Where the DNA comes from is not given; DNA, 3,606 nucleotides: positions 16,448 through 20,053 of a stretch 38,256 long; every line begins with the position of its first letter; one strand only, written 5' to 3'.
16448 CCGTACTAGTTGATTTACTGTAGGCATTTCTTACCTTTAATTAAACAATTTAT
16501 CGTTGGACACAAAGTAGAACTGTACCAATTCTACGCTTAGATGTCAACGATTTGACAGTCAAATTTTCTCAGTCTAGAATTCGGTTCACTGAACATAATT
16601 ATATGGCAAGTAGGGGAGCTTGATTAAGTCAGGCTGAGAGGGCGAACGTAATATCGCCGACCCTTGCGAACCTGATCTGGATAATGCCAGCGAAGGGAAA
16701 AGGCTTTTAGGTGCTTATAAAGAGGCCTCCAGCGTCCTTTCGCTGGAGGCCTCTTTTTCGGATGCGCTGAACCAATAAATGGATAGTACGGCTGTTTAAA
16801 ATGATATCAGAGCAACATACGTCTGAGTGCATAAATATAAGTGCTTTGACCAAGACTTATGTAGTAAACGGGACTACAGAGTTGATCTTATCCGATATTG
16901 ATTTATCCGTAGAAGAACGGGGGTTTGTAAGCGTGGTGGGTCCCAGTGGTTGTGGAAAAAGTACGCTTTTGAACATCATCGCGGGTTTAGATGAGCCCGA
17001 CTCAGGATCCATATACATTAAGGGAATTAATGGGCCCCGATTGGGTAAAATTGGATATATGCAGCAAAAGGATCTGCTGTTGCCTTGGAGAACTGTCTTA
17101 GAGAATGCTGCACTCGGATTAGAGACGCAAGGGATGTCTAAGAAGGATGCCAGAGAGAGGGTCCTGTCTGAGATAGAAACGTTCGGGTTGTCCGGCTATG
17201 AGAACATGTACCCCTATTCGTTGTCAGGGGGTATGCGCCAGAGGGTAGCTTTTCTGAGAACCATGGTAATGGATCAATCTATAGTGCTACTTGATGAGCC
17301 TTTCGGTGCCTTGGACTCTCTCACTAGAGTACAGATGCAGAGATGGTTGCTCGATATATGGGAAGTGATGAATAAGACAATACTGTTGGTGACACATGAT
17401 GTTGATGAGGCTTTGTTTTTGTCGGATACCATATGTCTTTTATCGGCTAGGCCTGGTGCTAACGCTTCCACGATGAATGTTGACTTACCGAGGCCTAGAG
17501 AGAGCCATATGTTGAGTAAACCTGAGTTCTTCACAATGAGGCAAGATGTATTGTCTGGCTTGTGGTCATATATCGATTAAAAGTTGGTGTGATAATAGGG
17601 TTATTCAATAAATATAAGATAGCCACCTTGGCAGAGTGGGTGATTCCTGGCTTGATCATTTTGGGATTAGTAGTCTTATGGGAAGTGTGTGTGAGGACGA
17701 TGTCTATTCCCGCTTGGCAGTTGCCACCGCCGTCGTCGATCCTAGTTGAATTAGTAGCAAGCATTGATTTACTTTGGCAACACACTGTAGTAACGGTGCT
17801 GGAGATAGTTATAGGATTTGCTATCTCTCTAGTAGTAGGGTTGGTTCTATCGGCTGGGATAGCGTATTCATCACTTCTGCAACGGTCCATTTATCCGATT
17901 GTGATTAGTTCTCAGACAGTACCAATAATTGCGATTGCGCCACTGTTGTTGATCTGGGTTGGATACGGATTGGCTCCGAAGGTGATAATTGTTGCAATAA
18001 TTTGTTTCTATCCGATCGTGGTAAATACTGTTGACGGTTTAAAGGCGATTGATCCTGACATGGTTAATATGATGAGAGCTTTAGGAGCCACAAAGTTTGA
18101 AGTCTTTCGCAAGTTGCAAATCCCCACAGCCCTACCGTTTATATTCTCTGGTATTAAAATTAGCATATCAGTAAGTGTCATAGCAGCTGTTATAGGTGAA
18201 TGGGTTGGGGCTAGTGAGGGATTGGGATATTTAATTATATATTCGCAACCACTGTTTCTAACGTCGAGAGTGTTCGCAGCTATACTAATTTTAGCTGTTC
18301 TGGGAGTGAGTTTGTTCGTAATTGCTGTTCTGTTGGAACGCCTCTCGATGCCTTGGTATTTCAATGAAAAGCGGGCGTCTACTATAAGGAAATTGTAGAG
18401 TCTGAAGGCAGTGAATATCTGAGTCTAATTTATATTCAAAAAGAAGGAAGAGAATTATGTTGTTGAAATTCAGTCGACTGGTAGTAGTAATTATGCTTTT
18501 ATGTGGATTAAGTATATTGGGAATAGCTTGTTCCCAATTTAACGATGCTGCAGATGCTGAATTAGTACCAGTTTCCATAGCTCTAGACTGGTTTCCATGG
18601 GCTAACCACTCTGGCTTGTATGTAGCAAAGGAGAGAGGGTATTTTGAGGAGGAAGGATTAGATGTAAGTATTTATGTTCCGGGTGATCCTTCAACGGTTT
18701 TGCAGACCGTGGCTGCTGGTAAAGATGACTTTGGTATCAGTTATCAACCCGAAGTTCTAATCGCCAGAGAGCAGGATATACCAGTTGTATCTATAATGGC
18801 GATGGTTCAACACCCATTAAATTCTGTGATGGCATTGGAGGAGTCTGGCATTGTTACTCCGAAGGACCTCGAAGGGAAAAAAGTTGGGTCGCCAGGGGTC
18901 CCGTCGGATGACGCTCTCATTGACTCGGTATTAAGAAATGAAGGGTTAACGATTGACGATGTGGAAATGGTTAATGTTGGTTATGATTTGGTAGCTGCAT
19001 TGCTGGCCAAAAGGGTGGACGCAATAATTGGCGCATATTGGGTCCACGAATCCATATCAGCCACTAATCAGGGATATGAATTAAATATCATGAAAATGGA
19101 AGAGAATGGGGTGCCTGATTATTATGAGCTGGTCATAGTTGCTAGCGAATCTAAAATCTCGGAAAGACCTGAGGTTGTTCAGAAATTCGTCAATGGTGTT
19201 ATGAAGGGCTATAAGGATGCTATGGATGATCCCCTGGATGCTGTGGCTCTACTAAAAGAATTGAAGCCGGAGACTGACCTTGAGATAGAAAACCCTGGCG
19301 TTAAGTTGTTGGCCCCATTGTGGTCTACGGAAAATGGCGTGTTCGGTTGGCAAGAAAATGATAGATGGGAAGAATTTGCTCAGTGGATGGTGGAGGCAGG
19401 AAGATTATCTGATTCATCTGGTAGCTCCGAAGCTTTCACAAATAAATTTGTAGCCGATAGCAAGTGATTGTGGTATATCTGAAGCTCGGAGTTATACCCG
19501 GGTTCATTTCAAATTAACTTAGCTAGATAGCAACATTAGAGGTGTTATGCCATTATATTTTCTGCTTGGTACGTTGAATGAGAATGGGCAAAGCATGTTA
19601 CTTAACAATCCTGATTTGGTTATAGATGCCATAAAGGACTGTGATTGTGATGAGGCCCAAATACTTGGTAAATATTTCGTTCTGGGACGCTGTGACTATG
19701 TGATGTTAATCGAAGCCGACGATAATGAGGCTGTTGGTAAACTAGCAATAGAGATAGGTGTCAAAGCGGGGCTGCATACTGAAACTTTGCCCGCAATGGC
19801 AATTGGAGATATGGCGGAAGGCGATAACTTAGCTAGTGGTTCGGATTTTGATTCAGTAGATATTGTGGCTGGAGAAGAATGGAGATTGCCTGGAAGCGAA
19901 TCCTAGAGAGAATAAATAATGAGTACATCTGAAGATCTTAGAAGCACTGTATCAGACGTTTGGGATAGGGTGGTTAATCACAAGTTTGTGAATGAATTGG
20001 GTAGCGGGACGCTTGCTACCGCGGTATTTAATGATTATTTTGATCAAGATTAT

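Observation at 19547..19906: GYD-domain protein of unknown function embedded inside the riboswitch-controlled thiamin salvage operon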

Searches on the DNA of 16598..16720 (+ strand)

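Call 22: build_rna_model(alignment_id=A2)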
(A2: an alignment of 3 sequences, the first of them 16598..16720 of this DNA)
Model R1 built from alignment A2 (3 sequences, 125 columns); structure: RNAalifold consensus.
model positions 124; base pairs 40; branch points 3; effective number of sequences 0.81; information 0.59 bits per position. Calibrated on 0.2 Mb of random sequence (short: E-values are rough).
structure used (alignment columns):
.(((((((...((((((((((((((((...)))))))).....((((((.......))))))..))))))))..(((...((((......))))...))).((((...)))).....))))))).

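Call 25: search_with_rna_model(model_id=R1, sources=[L005, L006, L007, L008, L009, L010, L011, L012, L013, L014, L015, L016, L017, L018, L019, L020, L021, L022, L023, L024, L025, L026, L027, L028, L029, L030, L031, L032, L033, L034, L035, L036, L037, L038, L039, L040, L041, L042, L043, L044, L045, L046, L047, L048, L049, L050, L051, L052, L053, L054, L055, L056, L057, L058, L059, L060, L061, L062, L063, L064, L065, L066, L067, L068, L069, L070, L071, L072, L073, L074, L075, L076, L077, L078, L079, L080, L081, L082, L083, L084], max_evalue=1)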
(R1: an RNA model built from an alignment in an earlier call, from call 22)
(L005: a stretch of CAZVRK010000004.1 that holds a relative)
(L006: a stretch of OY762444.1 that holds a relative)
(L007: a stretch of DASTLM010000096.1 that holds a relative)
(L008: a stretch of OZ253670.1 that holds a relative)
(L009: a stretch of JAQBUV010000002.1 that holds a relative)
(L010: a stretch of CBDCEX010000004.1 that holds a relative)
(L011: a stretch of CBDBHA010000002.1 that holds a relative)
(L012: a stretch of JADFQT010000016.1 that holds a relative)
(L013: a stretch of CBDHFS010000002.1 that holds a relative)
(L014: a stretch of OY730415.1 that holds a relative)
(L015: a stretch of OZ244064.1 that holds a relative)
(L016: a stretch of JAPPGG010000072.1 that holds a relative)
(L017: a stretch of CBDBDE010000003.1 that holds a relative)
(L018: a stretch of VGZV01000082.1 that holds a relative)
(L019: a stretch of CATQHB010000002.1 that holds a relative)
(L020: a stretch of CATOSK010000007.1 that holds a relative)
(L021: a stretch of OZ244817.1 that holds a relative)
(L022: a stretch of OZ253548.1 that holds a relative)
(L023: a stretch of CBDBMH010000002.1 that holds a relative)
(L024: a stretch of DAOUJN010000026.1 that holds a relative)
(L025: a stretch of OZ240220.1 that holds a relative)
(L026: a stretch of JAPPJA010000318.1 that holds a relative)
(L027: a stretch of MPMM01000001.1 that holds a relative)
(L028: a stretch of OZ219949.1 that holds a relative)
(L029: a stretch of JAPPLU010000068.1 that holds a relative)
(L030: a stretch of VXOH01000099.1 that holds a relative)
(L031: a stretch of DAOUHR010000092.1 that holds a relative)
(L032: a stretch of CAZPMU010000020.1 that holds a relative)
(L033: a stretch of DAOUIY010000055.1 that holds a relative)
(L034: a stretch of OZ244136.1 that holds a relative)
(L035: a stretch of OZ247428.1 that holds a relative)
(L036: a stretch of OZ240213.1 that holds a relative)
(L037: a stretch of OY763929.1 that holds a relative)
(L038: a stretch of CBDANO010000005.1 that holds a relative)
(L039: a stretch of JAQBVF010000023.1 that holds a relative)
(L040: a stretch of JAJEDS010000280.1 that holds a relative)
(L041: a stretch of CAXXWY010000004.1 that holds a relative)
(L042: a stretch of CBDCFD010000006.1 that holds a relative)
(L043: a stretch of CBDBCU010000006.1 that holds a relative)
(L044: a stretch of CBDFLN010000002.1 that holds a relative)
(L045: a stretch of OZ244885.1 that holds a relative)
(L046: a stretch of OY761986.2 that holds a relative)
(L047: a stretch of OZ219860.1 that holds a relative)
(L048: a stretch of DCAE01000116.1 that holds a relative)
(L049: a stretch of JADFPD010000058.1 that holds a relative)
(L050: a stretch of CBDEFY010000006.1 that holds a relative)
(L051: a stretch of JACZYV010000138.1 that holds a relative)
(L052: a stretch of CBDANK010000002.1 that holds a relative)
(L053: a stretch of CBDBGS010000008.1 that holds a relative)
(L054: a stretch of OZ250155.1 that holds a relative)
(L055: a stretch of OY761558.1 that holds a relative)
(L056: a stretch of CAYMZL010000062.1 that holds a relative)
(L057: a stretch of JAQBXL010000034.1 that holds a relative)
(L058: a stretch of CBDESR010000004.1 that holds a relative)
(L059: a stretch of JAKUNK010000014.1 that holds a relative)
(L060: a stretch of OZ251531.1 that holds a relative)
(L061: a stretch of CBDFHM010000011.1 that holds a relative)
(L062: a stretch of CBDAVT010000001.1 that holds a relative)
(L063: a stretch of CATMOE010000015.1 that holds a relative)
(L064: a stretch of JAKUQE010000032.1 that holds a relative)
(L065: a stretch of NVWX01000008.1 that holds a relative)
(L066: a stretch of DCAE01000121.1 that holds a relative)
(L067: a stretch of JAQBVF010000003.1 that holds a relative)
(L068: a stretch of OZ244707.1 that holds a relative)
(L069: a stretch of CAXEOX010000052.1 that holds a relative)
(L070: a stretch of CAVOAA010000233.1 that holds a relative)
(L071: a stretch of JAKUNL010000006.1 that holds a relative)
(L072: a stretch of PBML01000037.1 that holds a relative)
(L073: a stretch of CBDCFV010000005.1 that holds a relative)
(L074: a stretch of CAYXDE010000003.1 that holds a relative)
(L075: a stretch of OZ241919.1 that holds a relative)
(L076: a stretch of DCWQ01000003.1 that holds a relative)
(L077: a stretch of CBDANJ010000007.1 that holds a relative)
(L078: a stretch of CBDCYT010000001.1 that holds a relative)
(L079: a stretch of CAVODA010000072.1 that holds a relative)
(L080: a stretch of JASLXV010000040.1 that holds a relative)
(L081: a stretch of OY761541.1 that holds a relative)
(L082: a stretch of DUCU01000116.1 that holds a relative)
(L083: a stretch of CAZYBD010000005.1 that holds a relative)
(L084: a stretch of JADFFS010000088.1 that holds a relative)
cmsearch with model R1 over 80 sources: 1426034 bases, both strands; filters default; matches with E-value up to 1: 44.
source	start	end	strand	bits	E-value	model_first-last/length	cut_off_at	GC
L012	7631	7754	+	142.8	1.5e-36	1-124/124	no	0.66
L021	7800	7923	+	142.8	1.5e-36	1-124/124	no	0.62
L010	7581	7704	+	140.1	8.5e-36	1-124/124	no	0.66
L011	8167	8288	+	119.7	4.4e-30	1-124/124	no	0.6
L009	6795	6917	+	118.7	8.3e-30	1-124/124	no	0.59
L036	7853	7973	+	118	1.3e-29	1-124/124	no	0.67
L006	7966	8088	+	116.6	3.2e-29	1-124/124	no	0.6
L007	1453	1575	+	116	4.7e-29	1-124/124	no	0.61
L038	6737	6858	+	115.5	6.3e-29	1-124/124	no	0.6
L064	6643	6767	+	113.4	2.4e-28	1-124/124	no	0.59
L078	4747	4867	+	111.7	7.4e-28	1-124/124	no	0.61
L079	1720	1834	+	111.2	1e-27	1-124/124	no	0.59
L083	7056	7177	+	111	1.2e-27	1-124/124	no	0.6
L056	5635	5750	+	109.9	2.4e-27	1-124/124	no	0.62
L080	6841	6962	+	109.3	3.6e-27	1-124/124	no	0.61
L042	7864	7987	+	108.8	4.8e-27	1-124/124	no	0.6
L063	6687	6811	+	108.7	5e-27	1-124/124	no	0.57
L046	6504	6624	+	108.6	5.3e-27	1-124/124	no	0.6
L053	7865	7988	+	108.6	5.4e-27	1-124/124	no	0.61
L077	7854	7977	+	108.6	5.4e-27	1-124/124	no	0.61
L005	7127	7250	+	107.9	8.8e-27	1-124/124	no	0.49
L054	7865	7988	+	107.7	9.9e-27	1-124/124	no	0.62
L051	2127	2249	+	107.3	1.3e-26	1-124/124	no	0.56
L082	2637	2751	+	106.7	1.9e-26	1-124/124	no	0.6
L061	6894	7018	+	106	3e-26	1-124/124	no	0.58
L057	155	287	+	104.2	9.2e-26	1-124/124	no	0.59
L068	6534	6667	+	103.9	1.1e-25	1-124/124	no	0.6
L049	1546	1660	+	103.5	1.5e-25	1-124/124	no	0.61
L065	7019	7133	+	103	2e-25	1-124/124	no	0.6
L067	6848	6970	+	102.8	2.3e-25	1-124/124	no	0.59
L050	5610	5724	+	102.5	2.8e-25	1-124/124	no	0.6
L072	932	1046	+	102.5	2.8e-25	1-124/124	no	0.61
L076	5700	5814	+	102.5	2.8e-25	1-124/124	no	0.61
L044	7002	7122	+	102.1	3.7e-25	1-124/124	no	0.64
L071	5854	5969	+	101.8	4.4e-25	1-124/124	no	0.61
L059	5688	5810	+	100.7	8.9e-25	1-124/124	no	0.59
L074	6177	6291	+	97.4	7.6e-24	1-124/124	no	0.62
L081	7905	8025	+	94.8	3.8e-23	1-124/124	no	0.61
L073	7919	8040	+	93.4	9.7e-23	1-124/124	no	0.59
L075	7905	8028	+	89.1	1.5e-21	1-124/124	no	0.59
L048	6717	6880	+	87.7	3.8e-21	1-124/124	no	0.56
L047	7896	8018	+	76.2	6.3e-18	1-124/124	no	0.64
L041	5501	5623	+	75.9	7.3e-18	1-124/124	no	0.64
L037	7897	8019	+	72.9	5.3e-17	1-124/124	no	0.64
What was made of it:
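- On TPP-riboswitch-regulated thiamin pyrimidine operon: 44 of 80 related loci (call 25).
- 44 of 80 loci have a same-strand TPP riboswitch upstream, always with GYD between it and thiD (calls 22, 25).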

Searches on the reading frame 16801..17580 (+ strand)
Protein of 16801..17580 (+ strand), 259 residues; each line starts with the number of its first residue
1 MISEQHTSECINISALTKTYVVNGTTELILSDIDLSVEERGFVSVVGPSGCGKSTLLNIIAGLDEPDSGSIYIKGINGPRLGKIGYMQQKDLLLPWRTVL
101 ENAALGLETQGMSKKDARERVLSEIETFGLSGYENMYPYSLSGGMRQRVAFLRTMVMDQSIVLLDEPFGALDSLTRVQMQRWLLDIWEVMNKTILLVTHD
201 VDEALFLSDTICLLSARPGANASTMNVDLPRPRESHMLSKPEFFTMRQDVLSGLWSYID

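Call 4: search_protein_families(library=pfam, proteins=[window:16801-17580:+], max_evalue=0.01)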
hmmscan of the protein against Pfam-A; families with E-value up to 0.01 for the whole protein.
window:16801-17580:+ (259 aa): 10 families
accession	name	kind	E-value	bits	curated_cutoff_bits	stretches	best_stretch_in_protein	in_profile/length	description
PF00005.33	ABC_tran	-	6e-28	98.6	25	1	30-168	1-136/137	ABC transporter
PF13304.12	AAA_21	-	4.4e-06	27.4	27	0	43-69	2-28/304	AAA domain, putative AbiEii toxin, Type IV TA system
PF03193.22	RsgA_GTPase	-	0.00056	20.2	30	1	18-64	85-130/174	RsgA GTPase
PF13401.12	AAA_22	-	0.001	19.8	27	1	39-68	4-34/130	AAA domain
PF13555.12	AAA_29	-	0.002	18.3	27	1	34-57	16-39/61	P-loop containing region of AAA domain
PF01637.24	ATPase_2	-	0.0043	17.3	33.2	1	38-89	18-70/225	ATPase domain predominantly from Archaea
PF13476.12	AAA_23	-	0.0061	17.7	27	1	32-60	14-39/201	AAA domain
PF20703.3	nSTAND1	-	0.0062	16.7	27.1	1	37-58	30-51/379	Novel STAND NTPase 1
PF00931.28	NB-ARC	-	0.0093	15.7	23.5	0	37-60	15-38/248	NB-ARC domain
PF13191.12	AAA_16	-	0.0097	16.9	32.6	0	41-66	25-51/167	AAA ATPase domain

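Call 5: search_protein_families(library=ncbifam, proteins=[window:16801-17580:+], max_evalue=0.01)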
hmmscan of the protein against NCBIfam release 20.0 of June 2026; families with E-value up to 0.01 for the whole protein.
window:16801-17580:+ (259 aa): 191 families (the best 25 are shown)
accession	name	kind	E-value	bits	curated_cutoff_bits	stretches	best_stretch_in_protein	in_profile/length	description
NF008421.0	PRK11248.1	equivalog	2.1e-62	210.9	357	1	13-254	4-247/255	taurine ABC transporter ATP-binding subunit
NF040729.1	ABC_ATP_SaoA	equivalog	1.4e-59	201.5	360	1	11-237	2-229/248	ABC transporter ATP-binding protein SaoA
TIGR01184.1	ntrCD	subfamily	1.5e-59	201.4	291.8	1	30-252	1-228/230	nitrate ABC transporter ATP-binding protein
NF008420.0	PRK11247.1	equivalog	6.4e-51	173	395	1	11-235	13-226/257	aliphatic sulfonates ABC transporter ATP-binding protein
TIGR01186.1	proV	subfamily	9e-51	173.1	326.6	1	29-216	8-205/363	betaine/proline/choline family ABC transporter ATP-binding protein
TIGR03265.1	PhnT2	equivalog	1.9e-50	172.1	457.7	1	11-214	5-208/353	putative 2-aminoethylphosphonate ABC transporter ATP-binding protein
TIGR00968.1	3a0106s01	subfamily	1.1e-48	165.9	342.75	1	28-215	14-205/237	sulfate ABC transporter ATP-binding protein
NF043075.1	MMSYN1_0197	equivalog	1.8e-47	162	550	1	11-215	3-207/341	spermidine/putrescine ABC transporter ATP-binding protein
TIGR03415.1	ABC_choXWV_ATP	equivalog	1.3e-45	156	483.75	1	30-214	40-238/382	choline ABC transporter ATP-binding protein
NF040840.2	tungstate_WtpC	equivalog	1.7e-43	149.2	440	1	25-215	11-205/347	tungstate ABC transporter ATP-binding protein WtpC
TIGR01187.1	potA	subfamily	2.7e-43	148.3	355.6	1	46-215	2-175/325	polyamine ABC transporter ATP-binding protein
NF008653.0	PRK11650.1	subfamily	3.8e-43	147.9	432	1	10-214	3-208/357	sn-glycerol-3-phosphate ABC transporter ATP-binding protein UgpC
NF006987.0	PRK09452.1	equivalog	4e-43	147.5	482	1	4-215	11-222/378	spermidine/putrescine ABC transporter ATP-binding protein PotA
NF008233.0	PRK11000.1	equivalog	1.5e-41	142.5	568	1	26-216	15-209/369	maltose/maltodextrin ABC transporter ATP-binding protein MalK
TIGR03608.1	L_ocin_972_ABC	subfamily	7.4e-41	139.9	254.85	1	26-201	10-194/206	putative bacteriocin export ABC transporter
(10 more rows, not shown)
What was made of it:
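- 16801..17580 (+): ABC transporter ATPase (ThiZ-like). call 4 PF00005; call 5 nitrate/sulfonate/taurine-type ATPase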

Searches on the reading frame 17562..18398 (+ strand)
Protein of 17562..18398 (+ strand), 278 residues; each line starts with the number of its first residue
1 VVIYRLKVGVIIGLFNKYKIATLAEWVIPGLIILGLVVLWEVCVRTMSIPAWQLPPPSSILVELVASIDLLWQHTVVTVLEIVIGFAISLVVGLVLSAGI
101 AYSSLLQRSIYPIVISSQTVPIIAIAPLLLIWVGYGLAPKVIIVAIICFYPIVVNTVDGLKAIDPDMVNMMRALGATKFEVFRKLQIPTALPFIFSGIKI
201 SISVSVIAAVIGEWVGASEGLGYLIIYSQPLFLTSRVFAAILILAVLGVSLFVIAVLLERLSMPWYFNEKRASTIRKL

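Call 4: search_protein_families(library=pfam, proteins=[window:17562-18398:+], max_evalue=0.01)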
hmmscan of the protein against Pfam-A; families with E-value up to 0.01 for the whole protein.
window:17562-18398:+ (278 aa): 1 family
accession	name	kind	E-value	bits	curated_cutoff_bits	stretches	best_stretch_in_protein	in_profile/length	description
PF00528.27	BPD_transp_1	-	8.2e-30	104.3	26.4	1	93-260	5-180/184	Binding-protein-dependent transport system inner membrane component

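Call 5: search_protein_families(library=ncbifam, proteins=[window:17562-18398:+], max_evalue=0.01)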
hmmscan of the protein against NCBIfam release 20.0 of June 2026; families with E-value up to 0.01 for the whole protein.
window:17562-18398:+ (278 aa): 11 families
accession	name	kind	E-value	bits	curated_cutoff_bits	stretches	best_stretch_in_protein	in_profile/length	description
NF040733.1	ABC_perm_U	equivalog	8e-36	123.8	295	1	31-266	13-249/251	ABC transporter permease subunit SaoP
NF008470.0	PRK11365.1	equivalog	7.4e-31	107.5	347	1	26-266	11-253/263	aliphatic sulfonate ABC transporter permease SsuC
NF007545.0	PRK10160.1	equivalog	4.8e-23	82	342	1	35-267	33-272/275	taurine ABC transporter permease TauC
TIGR01183.1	ntrB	equivalog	2.3e-20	73.1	209.05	1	70-252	15-196/202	nitrate ABC transporter permease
TIGR03416.1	ABC_choXWV_perm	equivalog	2.3e-14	53.5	363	1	61-249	75-261/267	choline ABC transporter permease subunit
NF008196.0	PRK10952.1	equivalog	7.5e-13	48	439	1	34-263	113-326/356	glycine betaine/L-proline ABC transporter permease ProW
TIGR01097.1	PhnE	equivalog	2.4e-06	27.2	216.7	1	66-247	56-236/252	phosphonate ABC transporter, permease protein PhnE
NF007047.0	PRK09500.1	equivalog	4.3e-06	26.5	326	1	103-260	93-253/257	spermidine/putrescine ABC transporter permease PotC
NF008049.0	PRK10782.1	subfamily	2.6e-05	24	212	1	70-253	12-204/217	methionine ABC transporter permease MetI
NF011624.0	PRK15050.1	equivalog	0.00037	19.7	247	1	141-242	164-267/297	2-aminoethylphosphonate ABC transporter permease subunit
TIGR02141.1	modB_ABC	equivalog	0.00074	19.2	182.6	1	140-205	82-148/208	molybdate ABC transporter permease subunit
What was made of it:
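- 17562..18398 (+): ABC transporter permease (ThiX-like); overlaps the ATPase gene by 19 nt. call 4 PF00528; call 5 SsuC/TauC-like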

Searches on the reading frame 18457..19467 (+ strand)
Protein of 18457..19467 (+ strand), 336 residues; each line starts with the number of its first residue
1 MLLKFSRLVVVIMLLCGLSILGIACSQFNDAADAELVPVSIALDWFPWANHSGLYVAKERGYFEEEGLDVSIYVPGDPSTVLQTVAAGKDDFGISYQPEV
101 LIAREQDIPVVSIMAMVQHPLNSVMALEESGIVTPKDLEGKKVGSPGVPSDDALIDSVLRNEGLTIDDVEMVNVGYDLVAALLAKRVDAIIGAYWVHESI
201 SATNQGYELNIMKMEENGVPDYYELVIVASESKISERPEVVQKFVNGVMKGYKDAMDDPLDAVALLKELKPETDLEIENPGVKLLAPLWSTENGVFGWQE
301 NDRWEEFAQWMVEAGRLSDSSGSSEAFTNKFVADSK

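Call 4: search_protein_families(library=pfam, proteins=[window:18457-19467:+], max_evalue=0.01)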
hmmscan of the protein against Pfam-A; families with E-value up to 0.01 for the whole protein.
window:18457-19467:+ (336 aa): 3 families
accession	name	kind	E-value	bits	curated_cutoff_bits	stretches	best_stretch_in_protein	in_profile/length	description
PF09084.16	NMT1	-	4.2e-74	249.5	20.5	1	48-261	1-215/216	NMT1/THI5 like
PF13379.11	NMT1_2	-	4.8e-08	33.5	24.7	1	39-250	6-233/252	NMT1-like family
PF12974.12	Phosphonate-bd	-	4.1e-05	23.5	27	1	66-191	27-161/242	ABC transporter, phosphonate, periplasmic substrate-binding protein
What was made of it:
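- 18457..19467 (+): NMT1/THI5-like substrate-binding protein (ThiY-like). call 4 PF09084, 249.5 bits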

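Call 5: search_protein_families(library=ncbifam, proteins=[window:18457-19467:+], max_evalue=0.01)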
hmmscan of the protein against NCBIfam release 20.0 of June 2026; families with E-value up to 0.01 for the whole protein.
window:18457-19467:+ (336 aa): 6 families
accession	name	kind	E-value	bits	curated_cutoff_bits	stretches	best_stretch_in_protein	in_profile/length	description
TIGR01728.1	SsuA_fam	subfamily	8.6e-25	87.5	163.5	1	43-332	3-289/290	aliphatic sulfonate ABC transporter substrate-binding protein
TIGR01729.1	taurine_ABC_bnd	equivalog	9.2e-08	31.9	304.25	1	80-257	39-215/300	taurine ABC transporter substrate-binding protein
NF040735.1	SBP_SaoX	equivalog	2.6e-07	30.1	300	1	55-263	19-226/330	ABC transporter substrate-binding subunit SaoX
TIGR02122.1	TRAP_TAXI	subfamily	2.4e-06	26.6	84.35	1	109-215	111-220/320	TAXI family TRAP transporter solute-binding subunit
NF008553.0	PRK11480.1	equivalog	1.9e-05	24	490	1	78-259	61-239/320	taurine ABC transporter substrate-binding protein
TIGR01098.1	3A0109s03R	subfamily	0.00031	20.3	112.05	0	38-144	30-144/253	phosphate/phosphite/phosphonate ABC transporter substrate-binding protein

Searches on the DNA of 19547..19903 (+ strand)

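Call 19: search_rna_families(sources=[L008, L010, L013, L014, L015, L019, L021], threshold=gathering)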
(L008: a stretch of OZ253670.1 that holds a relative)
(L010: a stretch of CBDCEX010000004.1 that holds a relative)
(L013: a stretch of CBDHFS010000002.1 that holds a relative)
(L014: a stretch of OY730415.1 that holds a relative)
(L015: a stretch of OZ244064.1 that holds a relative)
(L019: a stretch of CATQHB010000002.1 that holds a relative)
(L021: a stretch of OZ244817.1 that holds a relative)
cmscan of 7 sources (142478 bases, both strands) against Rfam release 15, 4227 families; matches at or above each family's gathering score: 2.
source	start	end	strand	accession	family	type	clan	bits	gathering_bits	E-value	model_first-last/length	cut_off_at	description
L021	7804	7919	+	RF00059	TPP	Cis-reg; riboswitch;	-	64.1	54.3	6.3e-10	1-105/105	no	TPP riboswitch aptamer (THI element)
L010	7585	7699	+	RF00059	TPP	Cis-reg; riboswitch;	-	56.6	54.3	4.3e-08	1-105/105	no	TPP riboswitch aptamer (THI element)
